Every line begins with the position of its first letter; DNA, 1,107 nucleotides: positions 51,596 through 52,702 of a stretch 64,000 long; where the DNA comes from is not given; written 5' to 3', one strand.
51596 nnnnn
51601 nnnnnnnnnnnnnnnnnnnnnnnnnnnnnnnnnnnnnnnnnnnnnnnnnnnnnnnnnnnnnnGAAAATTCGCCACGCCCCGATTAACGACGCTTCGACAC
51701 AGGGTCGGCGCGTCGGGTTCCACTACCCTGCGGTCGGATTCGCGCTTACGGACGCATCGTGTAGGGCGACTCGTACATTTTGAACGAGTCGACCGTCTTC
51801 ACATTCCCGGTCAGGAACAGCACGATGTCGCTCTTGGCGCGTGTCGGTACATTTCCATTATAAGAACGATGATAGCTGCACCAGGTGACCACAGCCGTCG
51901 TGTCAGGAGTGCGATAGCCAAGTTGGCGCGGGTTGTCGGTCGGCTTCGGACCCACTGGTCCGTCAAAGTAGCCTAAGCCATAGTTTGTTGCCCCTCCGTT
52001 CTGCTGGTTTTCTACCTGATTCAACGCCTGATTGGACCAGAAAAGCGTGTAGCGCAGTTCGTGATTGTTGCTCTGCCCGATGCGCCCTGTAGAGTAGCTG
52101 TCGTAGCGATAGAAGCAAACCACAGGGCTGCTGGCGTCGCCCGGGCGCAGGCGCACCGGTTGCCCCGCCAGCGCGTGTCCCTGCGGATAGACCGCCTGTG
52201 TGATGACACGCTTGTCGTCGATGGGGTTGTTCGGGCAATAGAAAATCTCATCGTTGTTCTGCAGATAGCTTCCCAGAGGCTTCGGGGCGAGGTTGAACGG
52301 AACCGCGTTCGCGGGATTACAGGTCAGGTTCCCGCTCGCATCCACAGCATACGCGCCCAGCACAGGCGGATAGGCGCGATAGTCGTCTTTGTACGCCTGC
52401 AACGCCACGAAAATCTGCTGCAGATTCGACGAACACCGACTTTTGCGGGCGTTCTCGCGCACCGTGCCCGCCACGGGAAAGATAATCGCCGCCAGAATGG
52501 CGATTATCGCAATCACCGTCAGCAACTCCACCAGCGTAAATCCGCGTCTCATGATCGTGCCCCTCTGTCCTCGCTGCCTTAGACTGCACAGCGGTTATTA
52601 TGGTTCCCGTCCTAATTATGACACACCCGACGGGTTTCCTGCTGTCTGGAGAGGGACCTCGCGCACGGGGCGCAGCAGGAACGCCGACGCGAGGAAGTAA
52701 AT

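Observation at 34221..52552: Six-gene ~18.3 kb operon: one pilin, three oversized minor-pilin-like genes, two giant beta-propeller proteins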

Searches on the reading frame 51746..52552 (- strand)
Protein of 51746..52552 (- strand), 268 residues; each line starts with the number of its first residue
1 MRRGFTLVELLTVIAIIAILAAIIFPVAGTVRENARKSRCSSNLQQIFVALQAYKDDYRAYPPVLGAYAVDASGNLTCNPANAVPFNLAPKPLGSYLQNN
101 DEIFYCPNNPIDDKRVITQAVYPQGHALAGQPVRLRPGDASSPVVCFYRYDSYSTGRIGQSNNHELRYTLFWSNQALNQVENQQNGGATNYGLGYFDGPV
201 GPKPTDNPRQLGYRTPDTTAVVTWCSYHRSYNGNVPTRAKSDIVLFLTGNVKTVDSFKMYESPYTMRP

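Call 4: search_protein_families(library=pfam, proteins=[window:51746-52552:-], max_evalue=0.1)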
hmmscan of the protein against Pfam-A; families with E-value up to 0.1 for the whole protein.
window:51746-52552:- (268 aa): 2 families
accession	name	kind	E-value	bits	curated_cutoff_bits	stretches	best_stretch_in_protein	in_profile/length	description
PF07596.16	SBP_bac_10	-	1.3e-08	35.7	23.3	1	31-66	3-38/268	Protein of unknown function (DUF1559)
PF07963.17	N_methyl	-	6e-07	29.2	21.2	1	2-25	4-27/27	Prokaryotic N-terminal methylation motif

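Call 5: search_protein_families(library=ncbifam, proteins=[window:51746-52552:-], max_evalue=0.1)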
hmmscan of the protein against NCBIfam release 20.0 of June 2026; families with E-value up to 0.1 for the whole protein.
window:51746-52552:- (268 aa): 14 families
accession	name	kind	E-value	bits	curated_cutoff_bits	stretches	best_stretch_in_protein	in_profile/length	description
TIGR01710.1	typeII_sec_gspG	equivalog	2.1e-09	37.5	88.85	1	3-62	1-60/134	type II secretion system major pseudopilin GspG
TIGR02532.1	IV_pilin_GFxxxE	domain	5.2e-08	32.4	16.3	1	2-24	1-23/24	prepilin-type N-terminal cleavage/methylation domain-containing protein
NF041775.1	typeIV_PilA_Myxo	equivalog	6.6e-08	32.8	400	1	2-58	10-69/214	type IV pilin protein PilA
TIGR01708.2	typeII_sec_gspH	equivalog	2.1e-06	27.9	80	1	3-56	2-52/169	type II secretion system minor pseudopilin GspH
NF007862.0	PRK10574.1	equivalog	9.1e-06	25.9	138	1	2-27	4-29/145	prepilin peptidase-dependent pilin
TIGR02596.1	TIGR02596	subfamily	5.6e-05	23.3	70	1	5-46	1-42/196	Verru_Chthon cassette protein D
NF040999.1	pilin_ComGC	equivalog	0.00012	22.2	75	1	3-55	2-54/84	competence type IV pilus major pilin ComGC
NF041013.1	T4P_ComGE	equivalog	0.00032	20.8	49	1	3-57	4-59/83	competence type IV pilus minor pilin ComGE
NF040982.1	ComGD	equivalog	0.004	17.6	70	1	3-52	2-51/139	competence type IV pilus minor pilin ComGD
TIGR01711.1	gspJ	equivalog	0.0045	16.8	64.85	1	3-52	1-51/192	type II secretion system minor pseudopilin GspJ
TIGR02599.1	TIGR02599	subfamily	0.014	14.6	256.5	1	4-39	1-36/361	Verru_Chthon cassette protein C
NF041002.1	pilin_ComGF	equivalog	0.02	15.1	80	1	3-40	2-39/139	competence type IV pilus minor pilin ComGF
NF007800.0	PRK10506.1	equivalog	0.029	14.2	158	1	2-24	8-30/163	prepilin peptidase-dependent protein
TIGR01707.1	gspI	equivalog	0.041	14.4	44.35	1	4-35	1-32/101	type II secretion system minor pseudopilin GspI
